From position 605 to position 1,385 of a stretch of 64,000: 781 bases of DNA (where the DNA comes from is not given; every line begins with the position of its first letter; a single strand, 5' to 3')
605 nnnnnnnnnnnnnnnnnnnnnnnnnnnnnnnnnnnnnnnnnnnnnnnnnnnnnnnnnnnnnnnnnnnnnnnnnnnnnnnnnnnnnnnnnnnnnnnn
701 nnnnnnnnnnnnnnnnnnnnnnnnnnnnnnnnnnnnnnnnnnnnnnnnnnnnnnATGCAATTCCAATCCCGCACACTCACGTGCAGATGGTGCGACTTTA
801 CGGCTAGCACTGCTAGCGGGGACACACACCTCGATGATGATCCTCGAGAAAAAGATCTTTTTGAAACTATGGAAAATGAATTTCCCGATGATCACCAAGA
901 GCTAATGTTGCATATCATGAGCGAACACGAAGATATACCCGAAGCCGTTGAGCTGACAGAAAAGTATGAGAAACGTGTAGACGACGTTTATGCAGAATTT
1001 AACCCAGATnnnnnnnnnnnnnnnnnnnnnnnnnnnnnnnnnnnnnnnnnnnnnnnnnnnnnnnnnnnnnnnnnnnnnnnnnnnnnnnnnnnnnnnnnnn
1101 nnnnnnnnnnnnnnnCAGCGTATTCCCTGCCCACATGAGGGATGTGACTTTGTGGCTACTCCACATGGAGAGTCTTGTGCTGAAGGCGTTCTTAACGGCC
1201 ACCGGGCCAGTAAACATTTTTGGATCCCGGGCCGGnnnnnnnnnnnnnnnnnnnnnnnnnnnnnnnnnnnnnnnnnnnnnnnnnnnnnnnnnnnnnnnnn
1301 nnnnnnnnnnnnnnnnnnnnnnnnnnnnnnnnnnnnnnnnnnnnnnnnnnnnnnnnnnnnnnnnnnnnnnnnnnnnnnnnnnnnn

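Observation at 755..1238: A pair of small Cys/His-motif proteins (85-aa acidic, 70-aa basic) sharing a C-D-F-x-A-[ST] half-site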

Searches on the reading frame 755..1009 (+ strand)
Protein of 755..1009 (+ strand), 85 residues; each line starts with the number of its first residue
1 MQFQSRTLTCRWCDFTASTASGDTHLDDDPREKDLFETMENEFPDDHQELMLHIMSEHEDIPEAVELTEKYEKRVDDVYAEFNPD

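Call 4: search_protein_families(library=pfam, proteins=[window:755-1009:+], max_evalue=10)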
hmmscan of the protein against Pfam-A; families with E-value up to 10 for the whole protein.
seq(85 aa): 0 families
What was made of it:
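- On Ros/MucR prokaryotic zinc finger: No Pfam hit (call 4).
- Closest known: Tandem C2H2-type fingers of bacterial 'eukaryote-like' proteins. Different: Native B is not recognised by any Pfam C2H2 model (call 4).
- Closest known: Ros/MucR prokaryotic zinc finger. Different: No sequence similarity and no hit to the ROS_MUCR Pfam model (call 4).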

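Call 7: find_homologous_proteins(query=window:755-1009:+, max_evalue=10)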
Query seq(85 aa) (85 aa): 1 proteins with E <= 10 among 1 candidates.
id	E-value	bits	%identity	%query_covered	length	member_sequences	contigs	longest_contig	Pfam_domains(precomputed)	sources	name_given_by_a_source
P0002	2.3e-51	189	100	100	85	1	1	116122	-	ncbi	-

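Call 33: search_protein_families(library=phrogs, proteins=[window:755-1009:+], max_evalue=10)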
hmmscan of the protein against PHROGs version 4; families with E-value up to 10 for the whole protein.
seq(85 aa): 0 families

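Call 39: find_related_loci(query=window:755-1009:+, collection=viral_contigs, flank=4000)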
Query seq(85 aa) (85 aa) in viral_contigs; peptide patterns used: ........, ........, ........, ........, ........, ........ (x = any residue, [..] = any of these).
7 stretches matched a pattern, but none encodes a relative of the query by tblastn (E <= 1e-3).

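Call 41: search_protein_families(library=padloc, proteins=[window:755-1009:+], max_evalue=10)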
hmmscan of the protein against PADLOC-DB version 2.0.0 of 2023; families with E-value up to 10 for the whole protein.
seq(85 aa): 0 families

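Call 42: search_protein_families(library=ncbifam, proteins=[window:755-1009:+], max_evalue=10)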
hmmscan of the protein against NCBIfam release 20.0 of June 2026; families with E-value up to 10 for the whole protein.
seq(85 aa): 1 family
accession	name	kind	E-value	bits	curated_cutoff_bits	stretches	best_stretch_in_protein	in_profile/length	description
TIGR00586.1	mutt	equivalog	0.05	13.6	97.9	1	30-69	63-102/129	8-oxo-dGTP diphosphatase MutT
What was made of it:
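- No hit to any toxin, antitoxin or defence model in Pfam, NCBIfam, PADLOC or PHROGs (calls 4, 33, 41, 42).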

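Call 45: predict_structure(protein=window:755-1009:+)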
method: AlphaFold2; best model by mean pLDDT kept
length: 85 residues; sequences in the alignment: 1
mean_pLDDT: 62.0   pTM: 0.43
mean pLDDT of the five models: 62.0, 58.7, 54.1, 53.6, 51.3
residues with pLDDT >= 90: 0; 70-90: 15; 50-70: 63; < 50: 7
segments of 3 or more residues with pLDDT < 50: 1-6
pLDDT, mean of each block of 10 residues (from residue 1): 46 60 57 69 65 59 68 72 63
secondary structure, 60 per line:
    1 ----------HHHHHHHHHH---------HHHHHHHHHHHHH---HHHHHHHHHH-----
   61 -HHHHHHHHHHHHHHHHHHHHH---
elements in order: H11-20 H30-42 H46-55 H62-82

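Call 55: search_solved_structures(query=window:755-1009:+, max_evalue=10, show_alignments=2)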
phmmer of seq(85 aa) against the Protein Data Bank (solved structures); distinct sequences matched with E-value up to 10: 4.
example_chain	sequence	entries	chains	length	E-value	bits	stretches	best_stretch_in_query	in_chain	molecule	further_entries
2py8_A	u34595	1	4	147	0.61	13.8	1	37-65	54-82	Hypothetical protein rbcX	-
2aqw_A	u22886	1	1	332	0.67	13.7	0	32-81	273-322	putative orotidine-monophosphate-decarboxylase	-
1mut_A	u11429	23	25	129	1.5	12.6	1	30-62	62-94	NUCLEOSIDE TRIPHOSPHATE PYROPHOSPHOHYDROLASE | Mutator mutT protein | 7,8-dihydro-8-oxoguanine-triphosphatase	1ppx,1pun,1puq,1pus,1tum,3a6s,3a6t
6kk9_O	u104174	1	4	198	4.3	11.1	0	56-83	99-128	Outer Surface Protein A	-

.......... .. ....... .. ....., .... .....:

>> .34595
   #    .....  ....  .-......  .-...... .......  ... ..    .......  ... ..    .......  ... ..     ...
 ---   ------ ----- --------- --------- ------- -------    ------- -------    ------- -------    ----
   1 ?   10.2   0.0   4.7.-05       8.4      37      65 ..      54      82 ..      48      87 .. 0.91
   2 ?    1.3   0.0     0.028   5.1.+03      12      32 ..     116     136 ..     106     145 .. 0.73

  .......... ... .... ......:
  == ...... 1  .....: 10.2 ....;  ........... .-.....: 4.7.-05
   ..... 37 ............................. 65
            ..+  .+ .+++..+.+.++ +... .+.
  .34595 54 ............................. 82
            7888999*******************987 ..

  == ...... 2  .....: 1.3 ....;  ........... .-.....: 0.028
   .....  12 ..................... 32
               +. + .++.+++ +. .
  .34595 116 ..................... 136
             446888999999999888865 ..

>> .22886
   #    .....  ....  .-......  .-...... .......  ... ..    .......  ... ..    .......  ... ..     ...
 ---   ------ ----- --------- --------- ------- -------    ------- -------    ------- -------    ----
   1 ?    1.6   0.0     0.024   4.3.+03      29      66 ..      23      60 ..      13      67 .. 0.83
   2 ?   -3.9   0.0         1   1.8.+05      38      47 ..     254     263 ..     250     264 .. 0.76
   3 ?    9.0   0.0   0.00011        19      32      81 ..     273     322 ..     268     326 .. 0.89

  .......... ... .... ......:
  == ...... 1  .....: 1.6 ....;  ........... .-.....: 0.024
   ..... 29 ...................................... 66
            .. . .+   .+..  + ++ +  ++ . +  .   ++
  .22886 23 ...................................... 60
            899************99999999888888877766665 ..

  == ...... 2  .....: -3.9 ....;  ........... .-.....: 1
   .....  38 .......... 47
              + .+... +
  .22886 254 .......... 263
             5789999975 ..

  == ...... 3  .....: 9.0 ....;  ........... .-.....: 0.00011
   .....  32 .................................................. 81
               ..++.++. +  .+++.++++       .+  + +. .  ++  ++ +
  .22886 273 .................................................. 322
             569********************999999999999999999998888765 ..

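Call 56: fold_search(model_id=the predicted structure, library=pdb)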
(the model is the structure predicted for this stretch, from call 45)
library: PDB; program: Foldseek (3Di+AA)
matches with E <= 10: 20; with E <= 0.001: 0
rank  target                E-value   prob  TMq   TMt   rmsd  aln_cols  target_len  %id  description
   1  5c7f_B                3.6e+00  0.04  0.20  0.11  10.7        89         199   15  Crystal structure of the rice Topless related protein 2 (TPR2) N-terminal domain (1-209) in complex with Arabidopsis I (released 2015-08-05)
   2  5c7f_C                3.8e+00  0.07  0.25  0.14   9.1        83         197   20  Crystal structure of the rice Topless related protein 2 (TPR2) N-terminal domain (1-209) in complex with Arabidopsis I (released 2015-08-05)
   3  5c7f_D                5.1e+00  0.03  0.22  0.12  10.5        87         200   13  Crystal structure of the rice Topless related protein 2 (TPR2) N-terminal domain (1-209) in complex with Arabidopsis I (released 2015-08-05)
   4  5nqv_C                5.7e+00  0.03  0.23  0.12  11.0        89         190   20  Structure of the Arabidopsis Thaliana TOPLESS N-terminal domain (released 2017-07-26)
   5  2j6z                  6.0e+00  0.03  0.23  0.23  11.6        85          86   15  Structural and functional characterisation of partner-switching regulating the environmental stress response in B. subti (released 2007-02-13)
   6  5jhp_A                6.0e+00  0.02  0.20  0.13  12.6        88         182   12  Crystal structure of the rice Topless related protein 2 (TPR2) N-terminal topless domain (1-209) L179A and I195A mutan (released 2017-07-05)
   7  5nqs_A                6.4e+00  0.04  0.24  0.15   9.4        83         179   23  Structure of the Arabidopsis Thaliana TOPLESS N-terminal domain (released 2017-07-26)
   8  4zhe_B                6.4e+00  0.03  0.21  0.11  10.8        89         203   15  Crystal structure of the SeMet substituted Topless related protein 2 (TPR2) N-terminal domain (1-209) from rice (released 2015-08-05)
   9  5jgc                  6.8e+00  0.03  0.22  0.12  10.9        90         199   16  Crystal structure of the rice Topless related protein 2 (TPR2) N-terminal topless domain (1-209) L111A, L130A, L179A and (released 2017-07-05)
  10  4zhe_D                6.8e+00  0.02  0.21  0.11  10.8        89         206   15  Crystal structure of the SeMet substituted Topless related protein 2 (TPR2) N-terminal domain (1-209) from rice (released 2015-08-05)
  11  4zhe_C                7.2e+00  0.04  0.25  0.14   9.2        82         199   21  Crystal structure of the SeMet substituted Topless related protein 2 (TPR2) N-terminal domain (1-209) from rice (released 2015-08-05)
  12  5c7f_A                7.2e+00  0.02  0.20  0.12  10.7        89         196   15  Crystal structure of the rice Topless related protein 2 (TPR2) N-terminal domain (1-209) in complex with Arabidopsis I (released 2015-08-05)
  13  1rkc_A                8.5e+00  0.08  0.38  0.16   7.1        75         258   15  Human vinculin head (1-258) in complex with talin's vinculin binding site 3 (residues 1944-1969) (released 2004-01-13)
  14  5j9k_B                8.5e+00  0.04  0.25  0.14   9.1        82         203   21  Crystal structure of the rice Topless related protein 2 (TPR2) N-terminal topless domain (1-209) in complex with rice  (released 2017-07-05)
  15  4zhe_A                8.5e+00  0.02  0.21  0.11  10.5        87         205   13  Crystal structure of the SeMet substituted Topless related protein 2 (TPR2) N-terminal domain (1-209) from rice (released 2015-08-05)
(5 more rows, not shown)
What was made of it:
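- The fold search returned nothing (call 56).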

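Call 60: search_dna_similar(query=window:755-1009:+, collection=phages, mode=protein, max_evalue=1)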
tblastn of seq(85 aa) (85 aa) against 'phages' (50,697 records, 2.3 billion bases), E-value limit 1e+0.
No match.

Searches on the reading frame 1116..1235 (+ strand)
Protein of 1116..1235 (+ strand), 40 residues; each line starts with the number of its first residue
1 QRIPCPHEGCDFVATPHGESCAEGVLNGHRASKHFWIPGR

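Call 51: search_protein_families(library=pfam, proteins=[window:1116-1235:+], max_evalue=10)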
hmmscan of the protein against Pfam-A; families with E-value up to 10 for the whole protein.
seq(40 aa): 0 families

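Call 61: find_homologous_proteins(query=A2, max_evalue=0.001)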
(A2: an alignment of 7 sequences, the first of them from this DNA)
Query A2 (7 sequences) (40 aa, profile of the alignment): 1 proteins with E <= 0.001 among 1 candidates.
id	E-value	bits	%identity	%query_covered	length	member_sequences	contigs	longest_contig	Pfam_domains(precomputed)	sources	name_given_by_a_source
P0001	4.1e-11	61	100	100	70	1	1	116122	-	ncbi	-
